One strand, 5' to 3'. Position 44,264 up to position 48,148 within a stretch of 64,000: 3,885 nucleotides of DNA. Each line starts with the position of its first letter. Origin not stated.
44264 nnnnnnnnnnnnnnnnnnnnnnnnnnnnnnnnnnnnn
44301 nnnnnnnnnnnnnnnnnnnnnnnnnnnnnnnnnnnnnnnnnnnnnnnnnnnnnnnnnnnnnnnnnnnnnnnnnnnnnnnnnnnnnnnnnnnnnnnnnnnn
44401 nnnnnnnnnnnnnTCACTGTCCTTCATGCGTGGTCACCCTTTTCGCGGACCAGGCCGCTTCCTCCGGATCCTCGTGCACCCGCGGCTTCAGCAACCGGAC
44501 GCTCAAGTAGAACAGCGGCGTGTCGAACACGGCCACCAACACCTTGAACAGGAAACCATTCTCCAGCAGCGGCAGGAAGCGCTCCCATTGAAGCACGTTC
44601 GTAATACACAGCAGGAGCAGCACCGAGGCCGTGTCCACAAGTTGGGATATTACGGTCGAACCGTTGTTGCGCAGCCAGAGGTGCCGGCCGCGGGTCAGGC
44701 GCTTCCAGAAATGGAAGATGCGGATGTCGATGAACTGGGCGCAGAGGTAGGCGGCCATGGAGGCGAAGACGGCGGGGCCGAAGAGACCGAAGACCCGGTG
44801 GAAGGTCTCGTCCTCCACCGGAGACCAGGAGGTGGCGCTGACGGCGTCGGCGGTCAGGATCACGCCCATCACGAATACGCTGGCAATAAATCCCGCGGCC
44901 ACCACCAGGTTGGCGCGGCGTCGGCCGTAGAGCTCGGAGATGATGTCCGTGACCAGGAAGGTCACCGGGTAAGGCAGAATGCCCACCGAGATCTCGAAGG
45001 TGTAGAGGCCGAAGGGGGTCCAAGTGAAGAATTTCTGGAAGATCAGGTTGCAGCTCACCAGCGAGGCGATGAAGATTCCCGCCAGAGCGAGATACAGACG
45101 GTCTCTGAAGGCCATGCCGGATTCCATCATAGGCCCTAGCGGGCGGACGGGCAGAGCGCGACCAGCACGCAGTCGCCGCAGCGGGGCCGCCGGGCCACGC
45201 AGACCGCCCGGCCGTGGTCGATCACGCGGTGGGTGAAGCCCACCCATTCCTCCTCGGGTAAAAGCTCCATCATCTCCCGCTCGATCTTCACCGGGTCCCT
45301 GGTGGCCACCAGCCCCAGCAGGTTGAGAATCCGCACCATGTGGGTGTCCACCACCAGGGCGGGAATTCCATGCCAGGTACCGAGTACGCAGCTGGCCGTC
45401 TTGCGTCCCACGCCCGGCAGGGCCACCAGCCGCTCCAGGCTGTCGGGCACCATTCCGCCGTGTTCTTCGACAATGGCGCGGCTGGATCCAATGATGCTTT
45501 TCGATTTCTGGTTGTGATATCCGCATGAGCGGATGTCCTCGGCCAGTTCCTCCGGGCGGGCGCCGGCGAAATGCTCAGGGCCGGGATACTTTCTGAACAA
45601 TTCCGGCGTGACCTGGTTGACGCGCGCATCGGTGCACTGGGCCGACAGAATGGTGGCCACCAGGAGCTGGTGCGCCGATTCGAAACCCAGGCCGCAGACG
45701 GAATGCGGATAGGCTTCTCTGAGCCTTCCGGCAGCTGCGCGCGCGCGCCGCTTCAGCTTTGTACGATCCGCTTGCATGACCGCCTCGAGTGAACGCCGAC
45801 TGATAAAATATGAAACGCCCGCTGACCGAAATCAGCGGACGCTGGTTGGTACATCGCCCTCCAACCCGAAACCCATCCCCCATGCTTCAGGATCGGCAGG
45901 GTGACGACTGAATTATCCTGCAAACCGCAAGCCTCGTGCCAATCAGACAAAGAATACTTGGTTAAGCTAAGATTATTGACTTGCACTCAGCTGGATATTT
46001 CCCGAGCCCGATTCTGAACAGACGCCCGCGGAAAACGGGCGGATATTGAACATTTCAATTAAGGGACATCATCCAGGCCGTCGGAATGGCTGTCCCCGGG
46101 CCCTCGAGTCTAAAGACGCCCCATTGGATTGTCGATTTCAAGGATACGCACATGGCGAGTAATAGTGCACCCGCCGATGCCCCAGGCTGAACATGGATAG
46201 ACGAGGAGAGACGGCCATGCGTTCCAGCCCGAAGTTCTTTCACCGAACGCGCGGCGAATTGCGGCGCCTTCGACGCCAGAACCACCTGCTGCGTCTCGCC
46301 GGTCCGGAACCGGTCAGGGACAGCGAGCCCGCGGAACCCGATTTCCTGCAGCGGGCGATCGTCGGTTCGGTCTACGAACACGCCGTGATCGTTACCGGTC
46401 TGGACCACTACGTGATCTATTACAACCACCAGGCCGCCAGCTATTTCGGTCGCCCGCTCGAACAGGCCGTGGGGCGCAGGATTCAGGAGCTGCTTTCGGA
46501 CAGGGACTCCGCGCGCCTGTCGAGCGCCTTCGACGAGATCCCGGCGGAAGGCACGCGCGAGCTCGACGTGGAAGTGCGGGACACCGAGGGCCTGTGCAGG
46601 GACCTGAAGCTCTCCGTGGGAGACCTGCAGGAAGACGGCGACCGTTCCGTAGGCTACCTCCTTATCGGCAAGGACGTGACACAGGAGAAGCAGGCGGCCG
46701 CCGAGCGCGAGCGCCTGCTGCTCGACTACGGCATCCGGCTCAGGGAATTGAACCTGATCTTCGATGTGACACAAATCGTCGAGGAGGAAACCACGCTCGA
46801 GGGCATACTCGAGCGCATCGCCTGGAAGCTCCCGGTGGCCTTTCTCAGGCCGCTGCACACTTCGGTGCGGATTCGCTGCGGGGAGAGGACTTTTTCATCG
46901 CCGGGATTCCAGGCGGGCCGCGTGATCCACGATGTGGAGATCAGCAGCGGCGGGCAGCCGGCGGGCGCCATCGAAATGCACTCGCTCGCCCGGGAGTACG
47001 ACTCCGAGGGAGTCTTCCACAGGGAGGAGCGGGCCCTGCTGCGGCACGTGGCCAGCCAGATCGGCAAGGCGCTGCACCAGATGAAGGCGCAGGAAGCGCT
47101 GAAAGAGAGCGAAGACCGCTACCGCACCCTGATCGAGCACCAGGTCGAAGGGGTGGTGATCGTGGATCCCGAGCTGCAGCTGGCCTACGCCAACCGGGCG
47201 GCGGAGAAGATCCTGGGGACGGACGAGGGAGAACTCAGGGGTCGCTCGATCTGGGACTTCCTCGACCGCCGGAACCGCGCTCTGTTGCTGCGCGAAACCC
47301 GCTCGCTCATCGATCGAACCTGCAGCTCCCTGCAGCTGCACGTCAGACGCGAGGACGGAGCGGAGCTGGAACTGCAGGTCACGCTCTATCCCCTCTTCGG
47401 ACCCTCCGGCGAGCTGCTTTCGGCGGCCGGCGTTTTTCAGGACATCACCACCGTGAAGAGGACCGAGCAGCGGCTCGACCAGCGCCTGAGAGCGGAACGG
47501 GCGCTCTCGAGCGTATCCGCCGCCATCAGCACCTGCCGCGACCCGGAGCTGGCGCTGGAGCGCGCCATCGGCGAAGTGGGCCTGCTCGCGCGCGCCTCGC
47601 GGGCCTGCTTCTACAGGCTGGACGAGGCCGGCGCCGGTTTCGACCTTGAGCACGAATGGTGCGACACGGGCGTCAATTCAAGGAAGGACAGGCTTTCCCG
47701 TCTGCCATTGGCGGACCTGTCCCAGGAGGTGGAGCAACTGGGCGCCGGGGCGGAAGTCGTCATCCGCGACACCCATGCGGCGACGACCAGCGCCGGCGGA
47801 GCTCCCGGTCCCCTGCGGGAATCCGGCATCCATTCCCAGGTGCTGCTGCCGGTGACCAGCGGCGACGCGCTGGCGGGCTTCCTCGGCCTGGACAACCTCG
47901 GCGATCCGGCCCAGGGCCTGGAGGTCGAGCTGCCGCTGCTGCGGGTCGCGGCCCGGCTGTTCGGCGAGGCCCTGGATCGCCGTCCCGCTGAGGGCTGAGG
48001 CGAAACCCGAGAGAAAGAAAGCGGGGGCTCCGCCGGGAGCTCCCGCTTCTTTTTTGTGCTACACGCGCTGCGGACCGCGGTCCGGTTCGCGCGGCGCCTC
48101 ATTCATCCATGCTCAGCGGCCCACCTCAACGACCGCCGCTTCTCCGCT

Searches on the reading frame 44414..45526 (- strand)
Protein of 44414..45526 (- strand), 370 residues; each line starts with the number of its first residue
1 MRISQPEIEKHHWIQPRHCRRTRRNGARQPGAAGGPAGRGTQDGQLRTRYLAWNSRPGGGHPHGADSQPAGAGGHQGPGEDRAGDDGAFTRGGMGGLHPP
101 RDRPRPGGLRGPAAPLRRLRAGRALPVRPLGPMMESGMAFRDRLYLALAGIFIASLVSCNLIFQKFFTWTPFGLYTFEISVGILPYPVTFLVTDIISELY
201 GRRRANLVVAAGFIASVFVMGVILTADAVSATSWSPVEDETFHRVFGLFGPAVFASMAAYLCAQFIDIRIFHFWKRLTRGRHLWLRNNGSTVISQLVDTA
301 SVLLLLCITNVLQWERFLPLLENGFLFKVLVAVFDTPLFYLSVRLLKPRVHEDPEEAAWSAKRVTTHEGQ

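Call 25: search_protein_families(library=pfam, proteins=[window:44414-45526:-], max_evalue=0.1)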
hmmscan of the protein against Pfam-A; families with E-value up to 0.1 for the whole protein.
window:44414-45526:- (370 aa): 1 family
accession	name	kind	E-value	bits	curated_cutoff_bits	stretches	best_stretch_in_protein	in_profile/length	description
PF02592.20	Vut_1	-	2.7e-47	161.4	27.2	1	181-341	2-151/152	Putative vitamin uptake transporter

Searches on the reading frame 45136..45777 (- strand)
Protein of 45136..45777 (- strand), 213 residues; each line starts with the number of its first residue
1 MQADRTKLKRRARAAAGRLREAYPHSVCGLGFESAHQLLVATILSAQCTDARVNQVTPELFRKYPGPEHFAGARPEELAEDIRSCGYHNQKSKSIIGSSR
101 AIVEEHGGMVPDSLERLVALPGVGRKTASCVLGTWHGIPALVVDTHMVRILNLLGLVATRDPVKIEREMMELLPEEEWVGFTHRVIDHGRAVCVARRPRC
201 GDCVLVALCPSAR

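Call 25: search_protein_families(library=pfam, proteins=[window:45136-45777:-], max_evalue=0.1)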
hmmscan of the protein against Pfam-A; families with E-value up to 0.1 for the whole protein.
window:45136-45777:- (213 aa): 5 families
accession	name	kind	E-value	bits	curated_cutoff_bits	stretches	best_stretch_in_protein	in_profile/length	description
PF00730.31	HhH-GPD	-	4.7e-24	85.2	26.2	1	40-174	1-107/108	HhH-GPD superfamily base excision DNA repair protein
PF00633.29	HHH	-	1e-06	28.7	24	1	106-132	2-28/30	Helix-hairpin-helix motif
PF10576.14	EndIII_4Fe-2S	-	0.00059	20.5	20.5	1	193-209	1-17/17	Iron-sulfur binding domain of endonuclease III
PF21176.3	RecR_HhH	-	0.028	14.7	27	1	115-128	6-19/45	RecR, helix-hairpin-helix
PF14520.12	HHH_5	-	0.051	14.5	27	0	96-128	23-48/57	Helix-hairpin-helix domain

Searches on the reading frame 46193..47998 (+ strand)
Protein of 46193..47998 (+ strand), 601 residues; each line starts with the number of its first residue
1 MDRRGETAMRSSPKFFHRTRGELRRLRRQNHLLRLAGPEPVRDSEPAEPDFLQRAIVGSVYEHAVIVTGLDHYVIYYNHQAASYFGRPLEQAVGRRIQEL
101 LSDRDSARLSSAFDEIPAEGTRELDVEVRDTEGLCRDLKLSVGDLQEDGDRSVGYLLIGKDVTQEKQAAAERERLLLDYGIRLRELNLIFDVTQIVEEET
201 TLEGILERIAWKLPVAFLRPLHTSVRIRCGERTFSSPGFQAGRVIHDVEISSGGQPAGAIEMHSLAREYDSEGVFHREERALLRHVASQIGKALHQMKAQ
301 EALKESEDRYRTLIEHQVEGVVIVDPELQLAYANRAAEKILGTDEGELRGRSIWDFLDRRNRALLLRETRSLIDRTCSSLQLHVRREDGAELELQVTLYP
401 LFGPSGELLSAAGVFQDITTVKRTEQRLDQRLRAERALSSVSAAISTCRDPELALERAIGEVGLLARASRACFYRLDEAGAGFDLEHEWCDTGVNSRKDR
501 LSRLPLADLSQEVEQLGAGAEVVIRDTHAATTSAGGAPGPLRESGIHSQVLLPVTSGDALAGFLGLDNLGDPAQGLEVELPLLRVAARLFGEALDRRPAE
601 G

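Call 25: search_protein_families(library=pfam, proteins=[window:46193-47998:+], max_evalue=0.1)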
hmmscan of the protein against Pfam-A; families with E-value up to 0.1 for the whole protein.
window:46193-47998:+ (601 aa): 11 families
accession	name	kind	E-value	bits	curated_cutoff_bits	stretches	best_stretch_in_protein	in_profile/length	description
PF08448.16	PAS_4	-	1.8e-27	96.2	23.1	2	315-423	2-110/110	PAS fold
PF13426.13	PAS_9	-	1.7e-26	92.9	27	2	319-419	2-102/103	PAS domain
PF00989.32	PAS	-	5.2e-18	65.5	22.6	2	309-418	2-113/113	PAS fold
PF13188.13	PAS_8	-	8e-11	41.9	21.8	1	309-361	2-51/65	PAS domain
PF01590.32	GAF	-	1.4e-09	39.1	22.4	2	450-594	1-133/133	GAF domain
PF24820.1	Diguanyl_cycl_sensor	-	4.4e-06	27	28.1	1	313-363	1-51/109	Diguanylate cyclase-like sensor domain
PF08447.18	PAS_3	-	3.4e-05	24.5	25.6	0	332-414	3-88/89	PAS fold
PF13185.12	GAF_2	-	3.8e-05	24.3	28.6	0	464-595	17-136/136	GAF domain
PF12860.13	PAS_7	-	0.0015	19.1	27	0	315-378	2-68/115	PAS fold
PF13492.12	GAF_3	-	0.0057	17.5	27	0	452-596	3-129/129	GAF domain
PF08446.17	PAS_2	-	0.031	15.4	21.4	0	71-116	25-70/107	PAS fold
